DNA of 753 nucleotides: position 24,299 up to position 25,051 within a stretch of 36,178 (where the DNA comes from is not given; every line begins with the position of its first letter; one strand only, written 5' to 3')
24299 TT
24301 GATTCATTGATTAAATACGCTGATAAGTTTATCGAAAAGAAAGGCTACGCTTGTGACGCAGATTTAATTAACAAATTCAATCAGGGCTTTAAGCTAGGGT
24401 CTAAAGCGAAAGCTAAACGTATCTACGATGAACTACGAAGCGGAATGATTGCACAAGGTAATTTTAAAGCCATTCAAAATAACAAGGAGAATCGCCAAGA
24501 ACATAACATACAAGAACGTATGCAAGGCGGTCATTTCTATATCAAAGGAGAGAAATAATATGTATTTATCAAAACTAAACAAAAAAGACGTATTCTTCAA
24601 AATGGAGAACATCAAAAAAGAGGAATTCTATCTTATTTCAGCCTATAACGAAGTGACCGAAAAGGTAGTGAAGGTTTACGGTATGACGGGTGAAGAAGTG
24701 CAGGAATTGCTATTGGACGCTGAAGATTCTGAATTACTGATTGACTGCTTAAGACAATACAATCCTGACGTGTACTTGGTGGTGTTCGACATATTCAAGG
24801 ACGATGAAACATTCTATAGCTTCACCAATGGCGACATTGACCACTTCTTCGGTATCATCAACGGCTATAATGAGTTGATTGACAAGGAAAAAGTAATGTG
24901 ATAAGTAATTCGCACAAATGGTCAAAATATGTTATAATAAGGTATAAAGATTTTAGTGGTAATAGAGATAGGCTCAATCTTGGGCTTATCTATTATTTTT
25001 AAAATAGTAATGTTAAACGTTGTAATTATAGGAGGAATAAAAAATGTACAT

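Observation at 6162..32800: A 29-34 nt box occurs four times in the same orientation across the late module, twice embedded in frame in unrelated ORFs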

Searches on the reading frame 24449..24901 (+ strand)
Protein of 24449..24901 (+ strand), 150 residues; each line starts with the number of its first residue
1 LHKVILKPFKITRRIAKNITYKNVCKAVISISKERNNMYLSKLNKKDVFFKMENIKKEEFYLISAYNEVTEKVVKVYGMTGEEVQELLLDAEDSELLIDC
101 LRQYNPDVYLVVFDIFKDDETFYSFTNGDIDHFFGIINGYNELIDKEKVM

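Call 38: search_protein_families(library=pfam, proteins=[window:24449-24901:+], max_evalue=0.01)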
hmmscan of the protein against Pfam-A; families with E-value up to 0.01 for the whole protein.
window:24449-24901:+ (150 aa): 1 family
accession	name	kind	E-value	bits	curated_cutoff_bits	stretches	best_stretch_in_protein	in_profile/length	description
PF07826.16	IMP_cyclohyd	-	2e-05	24.8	28.1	1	29-99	115-182/192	IMP cyclohydrolase-like protein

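Call 96: search_protein_families(library=phrogs, proteins=[window:24449-24901:+], max_evalue=0.001)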
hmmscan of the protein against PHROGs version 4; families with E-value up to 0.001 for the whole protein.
window:24449-24901:+ (150 aa): 0 families
